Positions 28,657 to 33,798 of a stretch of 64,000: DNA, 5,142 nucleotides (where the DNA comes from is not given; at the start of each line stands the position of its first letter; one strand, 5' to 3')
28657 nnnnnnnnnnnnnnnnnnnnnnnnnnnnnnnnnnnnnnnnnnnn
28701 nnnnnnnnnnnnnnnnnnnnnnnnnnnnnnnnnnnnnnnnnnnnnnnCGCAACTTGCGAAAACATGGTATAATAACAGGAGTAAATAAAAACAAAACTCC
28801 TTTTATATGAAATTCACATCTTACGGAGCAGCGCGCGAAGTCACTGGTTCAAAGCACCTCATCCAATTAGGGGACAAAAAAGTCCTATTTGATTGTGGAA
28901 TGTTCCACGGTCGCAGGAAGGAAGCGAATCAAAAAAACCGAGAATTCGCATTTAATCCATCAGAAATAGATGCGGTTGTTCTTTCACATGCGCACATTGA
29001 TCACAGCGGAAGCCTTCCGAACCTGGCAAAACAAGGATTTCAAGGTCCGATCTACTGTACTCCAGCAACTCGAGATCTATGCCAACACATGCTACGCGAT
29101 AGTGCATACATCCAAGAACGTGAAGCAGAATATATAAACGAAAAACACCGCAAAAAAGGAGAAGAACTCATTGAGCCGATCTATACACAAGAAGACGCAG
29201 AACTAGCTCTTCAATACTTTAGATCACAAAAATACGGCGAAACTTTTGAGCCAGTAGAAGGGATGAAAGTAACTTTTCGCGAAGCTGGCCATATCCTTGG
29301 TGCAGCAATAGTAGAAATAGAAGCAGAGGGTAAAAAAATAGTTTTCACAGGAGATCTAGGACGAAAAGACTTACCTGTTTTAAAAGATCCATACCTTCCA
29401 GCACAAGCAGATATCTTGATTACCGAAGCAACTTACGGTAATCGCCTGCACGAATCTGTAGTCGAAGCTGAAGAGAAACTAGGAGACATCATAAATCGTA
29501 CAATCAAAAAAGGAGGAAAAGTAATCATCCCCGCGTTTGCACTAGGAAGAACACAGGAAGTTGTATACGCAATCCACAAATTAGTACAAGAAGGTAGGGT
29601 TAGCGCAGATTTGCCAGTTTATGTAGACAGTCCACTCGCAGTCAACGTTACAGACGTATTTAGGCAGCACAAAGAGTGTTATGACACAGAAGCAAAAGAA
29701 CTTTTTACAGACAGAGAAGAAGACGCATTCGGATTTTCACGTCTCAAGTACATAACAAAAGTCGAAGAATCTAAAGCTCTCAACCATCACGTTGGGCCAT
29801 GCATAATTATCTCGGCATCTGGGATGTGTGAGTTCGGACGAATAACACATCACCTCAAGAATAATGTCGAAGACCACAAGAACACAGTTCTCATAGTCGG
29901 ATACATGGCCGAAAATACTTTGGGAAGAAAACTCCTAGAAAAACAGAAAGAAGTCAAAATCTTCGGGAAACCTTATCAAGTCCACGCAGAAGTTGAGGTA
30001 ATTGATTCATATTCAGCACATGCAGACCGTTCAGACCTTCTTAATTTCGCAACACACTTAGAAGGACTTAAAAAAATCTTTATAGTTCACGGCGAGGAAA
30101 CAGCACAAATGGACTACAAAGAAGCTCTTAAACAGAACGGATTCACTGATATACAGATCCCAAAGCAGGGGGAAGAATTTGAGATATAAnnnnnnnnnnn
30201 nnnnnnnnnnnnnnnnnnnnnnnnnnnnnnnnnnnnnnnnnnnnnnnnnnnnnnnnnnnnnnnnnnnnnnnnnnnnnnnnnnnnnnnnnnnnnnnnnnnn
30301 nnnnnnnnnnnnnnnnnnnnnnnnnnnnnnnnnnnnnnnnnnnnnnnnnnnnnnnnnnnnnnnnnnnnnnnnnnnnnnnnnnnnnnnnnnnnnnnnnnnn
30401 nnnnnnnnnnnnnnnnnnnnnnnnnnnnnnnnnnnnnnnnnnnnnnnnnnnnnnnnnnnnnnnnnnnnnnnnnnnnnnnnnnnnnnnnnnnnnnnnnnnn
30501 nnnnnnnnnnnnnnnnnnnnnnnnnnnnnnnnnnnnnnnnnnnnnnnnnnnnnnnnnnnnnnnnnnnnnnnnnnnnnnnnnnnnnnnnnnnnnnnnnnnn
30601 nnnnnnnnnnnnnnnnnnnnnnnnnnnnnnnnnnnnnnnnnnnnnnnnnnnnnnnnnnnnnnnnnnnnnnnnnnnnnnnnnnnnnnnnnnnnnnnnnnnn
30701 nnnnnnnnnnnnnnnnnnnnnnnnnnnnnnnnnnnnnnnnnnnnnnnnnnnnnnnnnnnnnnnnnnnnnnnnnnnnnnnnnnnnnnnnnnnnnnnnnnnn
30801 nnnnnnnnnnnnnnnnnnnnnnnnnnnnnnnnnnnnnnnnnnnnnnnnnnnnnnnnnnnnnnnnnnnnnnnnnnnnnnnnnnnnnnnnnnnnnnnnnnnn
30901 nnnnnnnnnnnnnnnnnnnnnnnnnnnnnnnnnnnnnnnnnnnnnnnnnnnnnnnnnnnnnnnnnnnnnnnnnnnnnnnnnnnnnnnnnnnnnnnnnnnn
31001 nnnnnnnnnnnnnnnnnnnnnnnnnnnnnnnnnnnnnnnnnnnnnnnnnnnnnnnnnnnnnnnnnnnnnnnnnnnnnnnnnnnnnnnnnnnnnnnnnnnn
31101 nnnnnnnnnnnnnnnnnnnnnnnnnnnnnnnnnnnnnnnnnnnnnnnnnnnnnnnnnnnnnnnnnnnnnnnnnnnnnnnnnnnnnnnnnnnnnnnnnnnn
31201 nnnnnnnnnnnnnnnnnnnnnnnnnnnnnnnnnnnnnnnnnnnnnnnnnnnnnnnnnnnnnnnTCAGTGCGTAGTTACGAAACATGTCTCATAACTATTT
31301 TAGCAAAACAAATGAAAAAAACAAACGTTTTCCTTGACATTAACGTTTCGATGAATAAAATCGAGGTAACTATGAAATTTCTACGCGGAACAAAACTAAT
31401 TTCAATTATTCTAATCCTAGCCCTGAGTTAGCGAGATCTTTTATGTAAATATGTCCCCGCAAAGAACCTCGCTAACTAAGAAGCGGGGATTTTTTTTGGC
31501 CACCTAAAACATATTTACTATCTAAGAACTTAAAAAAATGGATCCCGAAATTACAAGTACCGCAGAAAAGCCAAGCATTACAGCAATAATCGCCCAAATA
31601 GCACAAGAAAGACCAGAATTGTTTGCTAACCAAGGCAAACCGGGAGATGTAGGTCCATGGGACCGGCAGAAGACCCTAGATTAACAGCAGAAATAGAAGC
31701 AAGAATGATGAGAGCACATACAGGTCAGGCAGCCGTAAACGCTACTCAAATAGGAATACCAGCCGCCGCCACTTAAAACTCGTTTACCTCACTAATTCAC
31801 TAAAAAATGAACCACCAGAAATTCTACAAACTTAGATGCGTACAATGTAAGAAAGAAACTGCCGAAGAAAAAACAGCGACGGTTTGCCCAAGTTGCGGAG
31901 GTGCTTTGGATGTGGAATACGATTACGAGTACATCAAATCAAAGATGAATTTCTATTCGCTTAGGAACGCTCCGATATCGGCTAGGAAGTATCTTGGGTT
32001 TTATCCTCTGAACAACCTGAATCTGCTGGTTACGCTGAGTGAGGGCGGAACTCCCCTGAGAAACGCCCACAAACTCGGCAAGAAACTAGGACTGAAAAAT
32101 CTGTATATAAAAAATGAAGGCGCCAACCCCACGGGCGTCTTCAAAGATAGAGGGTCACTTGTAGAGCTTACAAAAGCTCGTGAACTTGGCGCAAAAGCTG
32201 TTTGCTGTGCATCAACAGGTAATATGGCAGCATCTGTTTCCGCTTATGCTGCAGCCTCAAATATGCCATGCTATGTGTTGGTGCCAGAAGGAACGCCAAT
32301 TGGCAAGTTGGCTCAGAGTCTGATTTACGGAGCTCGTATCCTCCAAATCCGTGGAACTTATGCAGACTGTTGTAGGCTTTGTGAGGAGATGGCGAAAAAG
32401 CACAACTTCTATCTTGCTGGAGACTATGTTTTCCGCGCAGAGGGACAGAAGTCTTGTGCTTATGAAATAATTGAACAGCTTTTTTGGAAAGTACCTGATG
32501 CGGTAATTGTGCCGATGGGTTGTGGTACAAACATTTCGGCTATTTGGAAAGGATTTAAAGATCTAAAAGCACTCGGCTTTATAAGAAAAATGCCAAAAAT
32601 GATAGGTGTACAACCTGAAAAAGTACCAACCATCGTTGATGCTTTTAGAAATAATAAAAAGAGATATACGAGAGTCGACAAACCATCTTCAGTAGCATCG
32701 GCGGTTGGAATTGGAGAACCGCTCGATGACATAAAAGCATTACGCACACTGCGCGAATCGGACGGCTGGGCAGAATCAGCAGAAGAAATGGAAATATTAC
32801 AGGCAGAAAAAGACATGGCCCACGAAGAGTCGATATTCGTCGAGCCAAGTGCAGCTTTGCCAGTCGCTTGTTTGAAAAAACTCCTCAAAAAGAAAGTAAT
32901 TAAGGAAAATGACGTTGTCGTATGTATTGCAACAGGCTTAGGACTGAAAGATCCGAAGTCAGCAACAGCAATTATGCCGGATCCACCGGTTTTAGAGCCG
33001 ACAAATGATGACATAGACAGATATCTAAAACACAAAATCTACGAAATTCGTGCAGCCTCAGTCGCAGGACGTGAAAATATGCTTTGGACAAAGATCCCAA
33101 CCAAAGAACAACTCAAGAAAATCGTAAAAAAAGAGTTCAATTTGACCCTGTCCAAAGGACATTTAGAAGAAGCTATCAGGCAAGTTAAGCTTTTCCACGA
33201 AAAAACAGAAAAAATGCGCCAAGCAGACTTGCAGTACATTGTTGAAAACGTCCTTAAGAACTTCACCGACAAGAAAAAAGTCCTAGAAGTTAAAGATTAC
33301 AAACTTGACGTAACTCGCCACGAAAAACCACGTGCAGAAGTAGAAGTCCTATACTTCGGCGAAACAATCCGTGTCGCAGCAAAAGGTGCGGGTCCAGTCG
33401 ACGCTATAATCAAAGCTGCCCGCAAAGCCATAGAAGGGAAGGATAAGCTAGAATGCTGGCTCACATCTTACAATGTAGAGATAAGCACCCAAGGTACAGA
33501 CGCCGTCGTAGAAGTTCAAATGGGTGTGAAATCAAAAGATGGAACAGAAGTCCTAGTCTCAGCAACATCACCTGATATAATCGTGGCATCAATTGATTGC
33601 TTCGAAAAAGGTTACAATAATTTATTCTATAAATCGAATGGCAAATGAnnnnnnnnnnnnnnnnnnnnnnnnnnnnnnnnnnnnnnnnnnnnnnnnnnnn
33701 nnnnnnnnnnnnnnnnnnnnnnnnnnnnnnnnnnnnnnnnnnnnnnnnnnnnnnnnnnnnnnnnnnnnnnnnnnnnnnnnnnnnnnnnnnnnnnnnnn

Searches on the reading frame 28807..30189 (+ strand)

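Call 10: search_protein_families(library=pfam, proteins=[window:28807-30189:+])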
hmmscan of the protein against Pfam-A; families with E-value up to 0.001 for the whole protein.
window:28807-30189:+ (460 aa): 6 families
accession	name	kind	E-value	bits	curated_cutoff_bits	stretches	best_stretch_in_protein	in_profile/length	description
PF10996.14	Beta-Casp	-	2.8e-41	141.2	27.7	1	249-376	1-120/120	Beta-Casp domain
PF00753.33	Lactamase_B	-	2.4e-16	60.7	22.7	1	18-200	10-162/196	Metallo-beta-lactamase superfamily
PF07521.17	RMMBL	-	4.5e-14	52.6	21.6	1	390-451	2-62/63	Zn-dependent metallo-hydrolase RNA specificity domain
PF16661.11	Lactamase_B_6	-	1.5e-12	47.8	27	1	18-182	1-160/193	Metallo-beta-lactamase superfamily domain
PF12706.13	Lactamase_B_2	-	1.4e-11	44.9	27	1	25-210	2-166/200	Beta-lactamase superfamily domain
PF19583.5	ODP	-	0.00021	21.7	27.2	0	15-101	4-89/194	ODP family beta lactamase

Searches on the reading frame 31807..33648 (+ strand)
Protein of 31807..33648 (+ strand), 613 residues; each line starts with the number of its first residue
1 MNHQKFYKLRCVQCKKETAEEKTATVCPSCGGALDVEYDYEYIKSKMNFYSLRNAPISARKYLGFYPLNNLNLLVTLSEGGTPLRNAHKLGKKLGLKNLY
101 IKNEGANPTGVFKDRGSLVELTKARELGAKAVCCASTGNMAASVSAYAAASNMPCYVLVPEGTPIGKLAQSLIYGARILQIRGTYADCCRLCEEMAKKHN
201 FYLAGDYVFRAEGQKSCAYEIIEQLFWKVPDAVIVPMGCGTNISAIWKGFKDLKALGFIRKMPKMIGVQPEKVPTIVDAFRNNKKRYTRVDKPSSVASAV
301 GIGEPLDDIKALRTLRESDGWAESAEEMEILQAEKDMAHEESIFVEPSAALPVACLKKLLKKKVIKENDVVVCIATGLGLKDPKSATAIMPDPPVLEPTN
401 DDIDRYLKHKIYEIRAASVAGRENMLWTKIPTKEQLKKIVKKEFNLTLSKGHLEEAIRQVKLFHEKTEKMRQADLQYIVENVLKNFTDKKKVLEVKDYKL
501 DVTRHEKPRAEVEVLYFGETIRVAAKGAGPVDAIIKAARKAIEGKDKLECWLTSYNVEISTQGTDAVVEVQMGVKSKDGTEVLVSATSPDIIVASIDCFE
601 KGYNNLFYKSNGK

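Call 10: search_protein_families(library=pfam, proteins=[window:31807-33648:+])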
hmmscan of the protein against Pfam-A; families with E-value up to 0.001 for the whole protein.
window:31807-33648:+ (613 aa): 3 families
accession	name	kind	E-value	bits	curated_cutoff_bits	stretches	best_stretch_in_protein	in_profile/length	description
PF00291.31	PALP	-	1e-72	245.5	35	1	75-377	1-295/295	Pyridoxal-phosphate dependent enzyme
PF08502.15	LeuA_dimer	-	1.9e-22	80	24.9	1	471-606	3-130/131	LeuA allosteric (dimerisation) domain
PF02887.21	PK_C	-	0.0003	21.3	28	0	123-213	10-99/114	Pyruvate kinase, alpha/beta domain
